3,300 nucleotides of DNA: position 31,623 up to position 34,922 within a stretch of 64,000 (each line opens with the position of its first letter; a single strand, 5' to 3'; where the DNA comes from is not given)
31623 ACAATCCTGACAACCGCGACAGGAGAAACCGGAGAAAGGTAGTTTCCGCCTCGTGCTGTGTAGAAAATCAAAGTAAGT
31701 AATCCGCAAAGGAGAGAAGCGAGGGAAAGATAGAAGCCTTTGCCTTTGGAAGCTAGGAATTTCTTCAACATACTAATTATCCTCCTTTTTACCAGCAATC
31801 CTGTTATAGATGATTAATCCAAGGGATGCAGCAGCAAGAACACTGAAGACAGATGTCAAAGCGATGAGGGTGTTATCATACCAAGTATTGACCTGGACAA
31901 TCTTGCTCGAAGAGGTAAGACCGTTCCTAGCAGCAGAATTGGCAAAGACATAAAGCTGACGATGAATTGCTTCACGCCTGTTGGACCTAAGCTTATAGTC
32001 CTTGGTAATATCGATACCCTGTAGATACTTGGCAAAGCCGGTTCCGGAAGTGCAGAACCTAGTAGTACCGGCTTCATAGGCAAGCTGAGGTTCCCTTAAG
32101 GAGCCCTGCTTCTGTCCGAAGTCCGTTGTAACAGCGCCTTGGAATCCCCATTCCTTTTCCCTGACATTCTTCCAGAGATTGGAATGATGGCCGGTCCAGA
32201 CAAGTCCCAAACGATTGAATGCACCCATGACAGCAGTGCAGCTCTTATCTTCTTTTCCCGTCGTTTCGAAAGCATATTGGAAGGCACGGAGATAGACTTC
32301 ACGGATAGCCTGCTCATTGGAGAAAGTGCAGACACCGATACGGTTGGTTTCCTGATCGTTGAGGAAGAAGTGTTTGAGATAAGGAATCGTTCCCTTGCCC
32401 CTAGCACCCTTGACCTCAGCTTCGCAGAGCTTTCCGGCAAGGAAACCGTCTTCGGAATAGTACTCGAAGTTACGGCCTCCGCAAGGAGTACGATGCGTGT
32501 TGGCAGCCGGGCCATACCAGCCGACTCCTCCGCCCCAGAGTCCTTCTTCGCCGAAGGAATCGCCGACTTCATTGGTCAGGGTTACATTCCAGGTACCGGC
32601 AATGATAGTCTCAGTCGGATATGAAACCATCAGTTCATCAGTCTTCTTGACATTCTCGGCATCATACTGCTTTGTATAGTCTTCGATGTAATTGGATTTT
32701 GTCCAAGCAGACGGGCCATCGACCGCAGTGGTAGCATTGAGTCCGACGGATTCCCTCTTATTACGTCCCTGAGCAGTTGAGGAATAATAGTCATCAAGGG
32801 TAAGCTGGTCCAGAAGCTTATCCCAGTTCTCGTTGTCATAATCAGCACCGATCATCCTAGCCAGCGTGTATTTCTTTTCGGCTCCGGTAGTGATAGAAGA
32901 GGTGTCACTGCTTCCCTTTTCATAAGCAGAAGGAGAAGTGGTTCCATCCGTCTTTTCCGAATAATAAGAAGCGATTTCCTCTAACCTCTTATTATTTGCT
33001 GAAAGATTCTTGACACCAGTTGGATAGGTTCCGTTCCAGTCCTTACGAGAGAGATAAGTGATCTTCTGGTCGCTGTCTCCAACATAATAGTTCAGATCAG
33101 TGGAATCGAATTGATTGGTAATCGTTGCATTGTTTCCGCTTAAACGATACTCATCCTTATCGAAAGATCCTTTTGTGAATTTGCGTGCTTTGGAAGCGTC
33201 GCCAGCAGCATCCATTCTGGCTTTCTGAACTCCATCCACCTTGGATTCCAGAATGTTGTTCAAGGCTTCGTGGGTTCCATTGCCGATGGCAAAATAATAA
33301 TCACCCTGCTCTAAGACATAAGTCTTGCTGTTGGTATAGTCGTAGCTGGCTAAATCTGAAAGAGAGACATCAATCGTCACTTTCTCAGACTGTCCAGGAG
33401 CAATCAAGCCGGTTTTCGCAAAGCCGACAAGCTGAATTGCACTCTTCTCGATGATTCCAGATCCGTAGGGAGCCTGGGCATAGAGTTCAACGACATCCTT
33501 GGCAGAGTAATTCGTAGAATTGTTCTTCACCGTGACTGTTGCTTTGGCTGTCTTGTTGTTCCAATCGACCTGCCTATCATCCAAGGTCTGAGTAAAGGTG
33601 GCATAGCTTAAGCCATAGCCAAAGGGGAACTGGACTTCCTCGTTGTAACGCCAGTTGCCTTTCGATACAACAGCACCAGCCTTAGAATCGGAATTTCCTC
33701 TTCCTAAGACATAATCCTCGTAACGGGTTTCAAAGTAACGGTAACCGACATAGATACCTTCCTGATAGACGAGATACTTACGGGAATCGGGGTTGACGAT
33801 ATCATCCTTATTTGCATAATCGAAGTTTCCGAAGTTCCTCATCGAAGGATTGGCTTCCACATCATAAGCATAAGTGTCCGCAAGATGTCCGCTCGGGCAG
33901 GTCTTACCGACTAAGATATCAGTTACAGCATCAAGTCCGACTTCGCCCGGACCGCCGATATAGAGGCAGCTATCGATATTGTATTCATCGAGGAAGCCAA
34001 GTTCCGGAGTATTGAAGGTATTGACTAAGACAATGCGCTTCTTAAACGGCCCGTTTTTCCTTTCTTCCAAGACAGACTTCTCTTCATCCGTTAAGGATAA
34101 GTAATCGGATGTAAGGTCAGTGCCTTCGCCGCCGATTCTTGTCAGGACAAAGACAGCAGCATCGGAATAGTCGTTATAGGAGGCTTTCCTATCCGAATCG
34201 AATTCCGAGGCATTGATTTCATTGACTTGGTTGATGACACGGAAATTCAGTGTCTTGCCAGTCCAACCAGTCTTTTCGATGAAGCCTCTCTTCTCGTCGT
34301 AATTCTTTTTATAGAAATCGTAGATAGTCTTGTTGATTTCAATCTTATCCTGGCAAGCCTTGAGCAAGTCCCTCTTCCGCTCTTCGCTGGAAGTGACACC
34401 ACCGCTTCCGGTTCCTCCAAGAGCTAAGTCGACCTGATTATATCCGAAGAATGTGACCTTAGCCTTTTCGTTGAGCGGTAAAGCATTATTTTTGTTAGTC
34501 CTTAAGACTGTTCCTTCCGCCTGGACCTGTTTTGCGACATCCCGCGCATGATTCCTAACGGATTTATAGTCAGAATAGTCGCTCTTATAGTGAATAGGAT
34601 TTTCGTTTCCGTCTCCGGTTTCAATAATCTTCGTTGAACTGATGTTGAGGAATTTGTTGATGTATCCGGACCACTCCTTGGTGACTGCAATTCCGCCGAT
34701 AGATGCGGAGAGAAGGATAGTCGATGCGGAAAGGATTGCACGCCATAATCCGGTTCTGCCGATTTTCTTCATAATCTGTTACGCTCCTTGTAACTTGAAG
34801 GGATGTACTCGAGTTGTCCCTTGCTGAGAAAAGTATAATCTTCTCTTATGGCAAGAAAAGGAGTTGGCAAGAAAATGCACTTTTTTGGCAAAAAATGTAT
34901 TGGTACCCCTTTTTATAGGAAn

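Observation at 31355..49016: Diverged, inverted duplication of a four-gene cassette: LytTR regulator, AgrC-like kinase, permuted membrane-anchored GH3, small 4-TM protein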

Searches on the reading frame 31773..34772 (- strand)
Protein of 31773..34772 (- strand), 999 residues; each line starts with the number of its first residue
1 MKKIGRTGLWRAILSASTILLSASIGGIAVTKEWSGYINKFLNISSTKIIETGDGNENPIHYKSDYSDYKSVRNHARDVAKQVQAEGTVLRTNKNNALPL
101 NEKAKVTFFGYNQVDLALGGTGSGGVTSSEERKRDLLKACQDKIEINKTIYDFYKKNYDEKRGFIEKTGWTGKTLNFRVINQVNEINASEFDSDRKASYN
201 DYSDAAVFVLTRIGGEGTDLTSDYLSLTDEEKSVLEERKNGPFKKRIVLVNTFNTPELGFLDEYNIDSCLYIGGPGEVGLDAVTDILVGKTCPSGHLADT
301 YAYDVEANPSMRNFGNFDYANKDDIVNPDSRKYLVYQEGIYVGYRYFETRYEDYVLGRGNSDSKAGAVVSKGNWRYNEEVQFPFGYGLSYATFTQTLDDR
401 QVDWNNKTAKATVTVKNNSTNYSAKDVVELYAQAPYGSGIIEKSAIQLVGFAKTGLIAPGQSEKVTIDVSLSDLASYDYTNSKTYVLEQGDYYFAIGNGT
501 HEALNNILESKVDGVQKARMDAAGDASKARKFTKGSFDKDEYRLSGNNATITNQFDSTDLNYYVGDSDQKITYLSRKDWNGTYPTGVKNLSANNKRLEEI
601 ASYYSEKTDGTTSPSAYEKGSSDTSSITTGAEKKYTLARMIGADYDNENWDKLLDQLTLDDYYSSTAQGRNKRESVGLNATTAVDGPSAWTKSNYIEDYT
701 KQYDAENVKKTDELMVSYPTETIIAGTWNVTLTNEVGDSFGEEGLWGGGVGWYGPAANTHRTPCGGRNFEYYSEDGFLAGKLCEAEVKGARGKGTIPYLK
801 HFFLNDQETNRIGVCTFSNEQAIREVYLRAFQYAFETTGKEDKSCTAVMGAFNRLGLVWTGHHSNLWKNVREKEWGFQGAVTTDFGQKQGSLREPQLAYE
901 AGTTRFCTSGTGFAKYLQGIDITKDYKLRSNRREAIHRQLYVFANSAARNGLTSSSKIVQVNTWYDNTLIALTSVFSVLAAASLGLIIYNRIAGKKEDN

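Call 6: search_protein_families(library=pfam, proteins=[window:31773-34772:-], max_evalue=0.01)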
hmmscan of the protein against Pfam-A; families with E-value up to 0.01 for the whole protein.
window:31773-34772:- (999 aa): 3 families
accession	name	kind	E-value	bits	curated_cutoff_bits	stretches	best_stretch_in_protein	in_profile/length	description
PF01915.27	Glyco_hydro_3_C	-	7.5e-23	82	31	1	89-344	2-200/200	Glycosyl hydrolase family 3 C-terminal domain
PF14310.12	Fn3-like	-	3.8e-13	49.8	25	1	426-498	1-69/71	Fibronectin type III-like domain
PF00933.27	Glyco_hydro_3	-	1.7e-10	41.3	27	1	717-886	84-253/316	Glycosyl hydrolase family 3 N terminal domain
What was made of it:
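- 31773..34772 (-): GH3-1: permuted family-3 glycoside hydrolase, 999 aa, with an N-terminal signal/anchor and a C-terminal TM helix. Pfam domain order (call 6).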

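Call 10: find_homologous_proteins(query=window:31773-34772:-)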
Query window:31773-34772:- (999 aa): 7670 proteins with E <= 0.001 among 8000 candidates; the best 120 are listed.
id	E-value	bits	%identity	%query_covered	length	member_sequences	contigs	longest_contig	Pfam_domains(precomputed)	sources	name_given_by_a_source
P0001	0.0e+0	2176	95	100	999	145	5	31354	PF01915.28,PF14310.13,PF00933.28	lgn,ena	-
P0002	0.0e+0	1814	80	100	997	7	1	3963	PF01915.28,PF14310.13,PF00933.28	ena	-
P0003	0.0e+0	1792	78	100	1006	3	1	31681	PF01915.28,PF14310.13,PF00933.28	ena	-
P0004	0.0e+0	1776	78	100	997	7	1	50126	PF01915.28,PF14310.13,PF00933.28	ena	-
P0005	0.0e+0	1749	77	100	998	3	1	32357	PF01915.28,PF14310.13,PF00933.28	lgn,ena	-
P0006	0.0e+0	1742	76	100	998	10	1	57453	PF01915.28,PF14310.13,PF00933.28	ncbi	-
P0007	0.0e+0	1740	77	100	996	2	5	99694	PF01915.28,PF14310.13,PF00933.28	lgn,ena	-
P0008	0.0e+0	1609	71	100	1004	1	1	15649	PF01915.28,PF14310.13,PF00933.28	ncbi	-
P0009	0.0e+0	1604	71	100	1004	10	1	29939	PF01915.28,PF14310.13,PF00933.28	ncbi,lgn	-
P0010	0.0e+0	1598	72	98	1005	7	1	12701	PF01915.28,PF14310.13,PF00933.28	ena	-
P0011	0.0e+0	1580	70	100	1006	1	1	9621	PF01915.28,PF14310.13,PF00933.28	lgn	-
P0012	0.0e+0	1575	69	100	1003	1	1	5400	PF01915.28,PF14310.13,PF00933.28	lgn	-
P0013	0.0e+0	1575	70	100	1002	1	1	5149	PF01915.28,PF14310.13,PF00933.28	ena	-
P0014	0.0e+0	1560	70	97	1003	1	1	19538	PF01915.28,PF14310.13,PF00933.28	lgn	-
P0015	0.0e+0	1559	70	97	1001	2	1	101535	PF01915.28,PF14310.13,PF00933.28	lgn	-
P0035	0.0e+0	1552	69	97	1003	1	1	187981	PF01915.28,PF14310.13,PF00933.28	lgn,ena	-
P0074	0.0e+0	1408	63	100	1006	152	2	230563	PF01915.28,PF14310.13,PF00933.28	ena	-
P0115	0.0e+0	1187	56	100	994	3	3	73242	PF01915.28,PF14310.13,PF00933.28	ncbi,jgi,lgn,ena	-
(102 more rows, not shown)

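Call 11: find_encoding_contigs(protein=P0074, flank=8000, max_places=2)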
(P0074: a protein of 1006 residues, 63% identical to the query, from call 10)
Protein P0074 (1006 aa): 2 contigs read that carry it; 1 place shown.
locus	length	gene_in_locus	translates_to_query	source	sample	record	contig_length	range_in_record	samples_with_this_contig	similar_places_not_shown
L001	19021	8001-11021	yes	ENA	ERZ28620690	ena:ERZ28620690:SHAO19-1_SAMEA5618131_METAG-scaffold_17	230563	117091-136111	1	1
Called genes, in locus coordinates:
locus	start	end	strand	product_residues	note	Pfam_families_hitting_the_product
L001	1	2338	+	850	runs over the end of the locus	-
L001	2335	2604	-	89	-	PF13707:RloB (weak)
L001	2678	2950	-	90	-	PF13707:RloB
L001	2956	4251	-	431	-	PF02463:SMC_N (weak), PF13304:AAA_21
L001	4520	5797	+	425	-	PF00756:Esterase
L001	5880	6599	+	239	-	PF00072:Response_reg, PF04397:LytTR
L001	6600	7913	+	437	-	PF14501:HATPase_c_5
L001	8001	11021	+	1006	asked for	PF01915:Glyco_hydro_3_C, PF14310:Fn3-like, PF00933:Glyco_hydro_3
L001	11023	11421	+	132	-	-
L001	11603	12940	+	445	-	PF13173:AAA_14, PF13635:DUF4143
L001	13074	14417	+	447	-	-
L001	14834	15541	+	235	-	PF00072:Response_reg, PF04397:LytTR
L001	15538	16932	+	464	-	PF14501:HATPase_c_5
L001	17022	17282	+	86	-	-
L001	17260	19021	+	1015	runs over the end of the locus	PF01915:Glyco_hydro_3_C, PF14310:Fn3-like, PF00933:Glyco_hydro_3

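Call 12: find_encoding_contigs(protein=P0115, flank=8000, max_places=2)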
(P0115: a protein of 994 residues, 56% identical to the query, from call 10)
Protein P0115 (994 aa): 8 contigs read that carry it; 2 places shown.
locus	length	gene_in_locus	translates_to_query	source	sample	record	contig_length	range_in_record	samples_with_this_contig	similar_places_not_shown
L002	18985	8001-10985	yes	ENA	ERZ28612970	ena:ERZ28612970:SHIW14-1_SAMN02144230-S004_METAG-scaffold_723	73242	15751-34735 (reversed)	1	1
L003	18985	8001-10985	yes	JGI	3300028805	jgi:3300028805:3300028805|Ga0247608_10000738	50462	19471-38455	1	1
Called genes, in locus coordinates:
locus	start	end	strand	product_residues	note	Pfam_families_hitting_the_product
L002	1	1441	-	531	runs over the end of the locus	PF02690:Na_Pi_cotrans, PF01895:PhoU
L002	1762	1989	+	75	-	-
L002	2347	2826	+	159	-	PF13671:AAA_33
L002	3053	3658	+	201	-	-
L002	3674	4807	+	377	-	PF03162:Y_phosphatase2 (faint), PF13350:Y_phosphatase3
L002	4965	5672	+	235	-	PF00072:Response_reg, PF04397:LytTR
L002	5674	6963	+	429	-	PF14501:HATPase_c_5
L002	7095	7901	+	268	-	-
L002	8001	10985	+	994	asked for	PF01915:Glyco_hydro_3_C, PF14310:Fn3-like, PF00933:Glyco_hydro_3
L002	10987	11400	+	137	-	-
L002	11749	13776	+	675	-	PF24898:GGDEF_GdpP, PF01368:DHH, PF02272:DHHA1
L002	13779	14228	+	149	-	PF01281:Ribosomal_L9_N, PF03948:Ribosomal_L9_C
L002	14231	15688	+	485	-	PF00772:DnaB, PF13481:AAA_25, PF03796:DnaB_C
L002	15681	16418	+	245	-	PF23023:Anti-Pycsar_Apyc1, PF00753:Lactamase_B, PF13483:Lactamase_B_3 (weak), PF12706:Lactamase_B_2, PF16661:Lactamase_B_6 (weak)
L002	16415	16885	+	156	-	PF02590:SPOUT_MTase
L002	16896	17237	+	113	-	-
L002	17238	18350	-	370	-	-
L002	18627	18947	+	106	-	PF13240:Zn_Ribbon_1 (weak)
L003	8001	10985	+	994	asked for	PF01915:Glyco_hydro_3_C, PF14310:Fn3-like, PF00933:Glyco_hydro_3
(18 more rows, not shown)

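Call 13: find_encoding_contigs(protein=P0035, flank=8000, max_places=2)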
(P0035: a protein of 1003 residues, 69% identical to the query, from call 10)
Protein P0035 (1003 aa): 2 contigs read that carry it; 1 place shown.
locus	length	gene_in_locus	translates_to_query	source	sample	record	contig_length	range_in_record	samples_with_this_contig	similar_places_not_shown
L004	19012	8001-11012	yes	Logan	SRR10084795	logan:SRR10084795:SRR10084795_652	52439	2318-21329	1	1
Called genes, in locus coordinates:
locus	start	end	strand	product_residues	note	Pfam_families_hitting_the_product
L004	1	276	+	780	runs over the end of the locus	PF14683:CBM-like (faint)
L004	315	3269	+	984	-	PF01915:Glyco_hydro_3_C, PF14310:Fn3-like (weak), PF00933:Glyco_hydro_3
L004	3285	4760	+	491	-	-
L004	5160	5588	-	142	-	PF01381:HTH_3, PF12844:HTH_19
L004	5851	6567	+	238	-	PF00072:Response_reg, PF04397:LytTR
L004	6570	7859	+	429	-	PF14501:HATPase_c_5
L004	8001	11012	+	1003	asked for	PF01915:Glyco_hydro_3_C, PF14310:Fn3-like, PF00933:Glyco_hydro_3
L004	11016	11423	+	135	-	-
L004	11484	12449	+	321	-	PF00756:Esterase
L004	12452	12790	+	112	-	-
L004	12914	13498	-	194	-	PF06177:QueT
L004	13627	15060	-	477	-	PF03193:RsgA_GTPase (faint), PF09818:ABC_ATPase (faint), PF00005:ABC_tran, PF02463:SMC_N (faint), PF13191:AAA_16 (faint), PF13476:AAA_23 (faint), PF13555:AAA_29 (faint), PF00005:ABC_tran, +4 more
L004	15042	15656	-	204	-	PF02361:CbiQ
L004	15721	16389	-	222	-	PF09605:Trep_Strep (weak)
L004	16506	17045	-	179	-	-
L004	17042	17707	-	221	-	-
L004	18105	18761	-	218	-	PF01712:dNK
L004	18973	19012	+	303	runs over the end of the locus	PF02673:BacA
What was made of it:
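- RR-HK-GH3-4TM is found in L001, L002/3 and L004 (calls 11-13).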

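Call 15: search_protein_families(library=pfam, proteins=[L002:7095-7901:+, L001:17022-17282:+], max_evalue=0.01)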
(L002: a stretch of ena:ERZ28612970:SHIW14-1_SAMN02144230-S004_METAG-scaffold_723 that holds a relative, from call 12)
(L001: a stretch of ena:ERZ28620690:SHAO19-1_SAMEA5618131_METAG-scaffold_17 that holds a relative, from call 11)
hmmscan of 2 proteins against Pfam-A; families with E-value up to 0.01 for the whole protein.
L002:7095-7901:+ (268 aa): 1 family
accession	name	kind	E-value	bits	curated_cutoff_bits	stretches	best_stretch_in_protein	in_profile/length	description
PF00657.28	Lipase_GDSL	-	0.00019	22.1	23.6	1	50-252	3-202/208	GDSL-like Lipase/Acylhydrolase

L001:17022-17282:+ (86 aa): 1 family
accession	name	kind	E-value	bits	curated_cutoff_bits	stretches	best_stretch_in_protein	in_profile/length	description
PF04835.17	Pox_A9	-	0.004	17.7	22.8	1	6-32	23-49/53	A9 protein conserved region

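Call 30: find_related_loci(query=window:31773-34772:-, collection=genome_contigs, flank=7000)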
Query window:31773-34772:- (999 aa) in genome_contigs; peptide patterns used: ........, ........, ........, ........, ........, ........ (x = any residue, [..] = any of these).
43 stretches matched a pattern; 8 encode a relative of the query (tblastn E <= 1e-3); 8 distinct loci.
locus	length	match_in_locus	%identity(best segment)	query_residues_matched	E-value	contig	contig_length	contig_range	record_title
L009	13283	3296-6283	78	1-998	0e+0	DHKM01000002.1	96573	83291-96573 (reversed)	MAG TPA_asm: Bacillales bacterium UBA4694 UBA4694_contig_689, whole genome shotgun sequence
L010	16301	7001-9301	35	276-885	3e-24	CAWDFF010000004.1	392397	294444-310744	MAG: Terriglobia bacterium isolate MFD06085.bin.1.22 genome assembly, contig: contig_11269, whole genome shotgun sequenc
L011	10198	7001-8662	33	275-899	8e-22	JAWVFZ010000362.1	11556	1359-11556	MAG: Solirubrobacteraceae bacterium isolate BP_465 scaffold_3641480, whole genome shotgun sequence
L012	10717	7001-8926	28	275-929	9e-21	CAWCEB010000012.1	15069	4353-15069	MAG: uncultured Actinomycetes bacterium isolate MFD08821.bin.4.239 genome assembly, contig: contig_116521, whole genome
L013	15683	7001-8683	33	275-889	2e-19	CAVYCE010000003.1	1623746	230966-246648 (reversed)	MAG: uncultured Acidimicrobiaceae bacterium isolate MFD04540.bin.1.34 genome assembly, contig: contig_9775, whole genome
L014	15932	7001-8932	30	78-884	3e-15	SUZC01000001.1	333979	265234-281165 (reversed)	MAG: Rikenellaceae bacterium isolate SIG166 NODE_10_length_333979_cov_22.393424, whole genome shotgun sequence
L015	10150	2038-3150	24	57-497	2e-8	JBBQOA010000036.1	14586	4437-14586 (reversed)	MAG: Pyrinomonadales bacterium isolate Co_metawrap_249 Cmw_249_k141_29140814_length_14586_cov_6.1526, whole genome shotg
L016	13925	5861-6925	24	79-498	6e-7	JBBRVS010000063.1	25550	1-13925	MAG: Pyrinomonadales bacterium isolate La3_metabat2.217 La3_metabat2.217_K_2123215_L_25550_cov_18.0007, whole genome sho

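Call 69: search_protein_families(library=ncbifam, proteins=[window:31773-34772:-], max_evalue=0.001)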
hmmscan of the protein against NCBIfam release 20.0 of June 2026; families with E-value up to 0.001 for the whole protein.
window:31773-34772:- (999 aa): 7 families
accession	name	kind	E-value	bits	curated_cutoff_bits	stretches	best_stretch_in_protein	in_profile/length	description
NF041610.1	alph_arabinopyran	equivalog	1.2e-62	212.2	1300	3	675-888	25-226/738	exo-alpha-(1->6)-L-arabinopyranosidase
NF052330.1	BetGlucosiCelf0468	equivalog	1.4e-40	139.3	1300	2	711-885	50-223/817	beta-d-glucosidase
NF041776.1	xylosidase_Xyl3A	equivalog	2.4e-27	95.3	1250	2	374-502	713-838/846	xylan 1,4-beta-xylosidase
NF052329.1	XyloArabinsidase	equivalog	2.8e-25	88.5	1050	2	381-506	605-725/750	beta-xylosidase/alpha-l-arabinosidase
NF011678.0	PRK15098.1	equivalog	1e-22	80.4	666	3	351-501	610-755/765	beta-glucosidase BglX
NF052331.1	Bet13-16Glucosase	equivalog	2.4e-16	59.1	1330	2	718-886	96-265/750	exo-beta-d-1,3/1,6-glucosidase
NF041579.1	betaxyl_Flavo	equivalog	2e-15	56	1350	2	370-502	576-705/716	beta-xylosidase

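Call 81: search_dna_similar(query=window:31773-34772:-, collection=plasmids, mode=protein, max_rows=25, max_evalue=1e-30)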
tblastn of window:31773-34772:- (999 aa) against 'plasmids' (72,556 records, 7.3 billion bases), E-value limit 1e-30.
Records with a match: 2; places in all: 2; records where one place covers at least 80% of the query: 1.
Best place of each record, by identity: <60% 2.
By first word of the organism name: Niallia 1; Vibrio 1.
By predicted mobility (MOB-suite, as given by PLSDB): non-mobilizable 2.
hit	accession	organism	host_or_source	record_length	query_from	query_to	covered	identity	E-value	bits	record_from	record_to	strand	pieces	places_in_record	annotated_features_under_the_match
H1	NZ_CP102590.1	Niallia taxi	-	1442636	73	884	81%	34.2%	2e-108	379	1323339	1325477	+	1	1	none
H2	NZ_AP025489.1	Vibrio fortis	-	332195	72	502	43%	30.4%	8e-37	159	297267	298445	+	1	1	glycoside hydrolase family 3 protein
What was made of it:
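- Tried and rejected: A plasmid search meant to reach the B. proteoclasticus replicons found nothing relevant (call 81), so the 4-TM gene could not be checked in B316.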
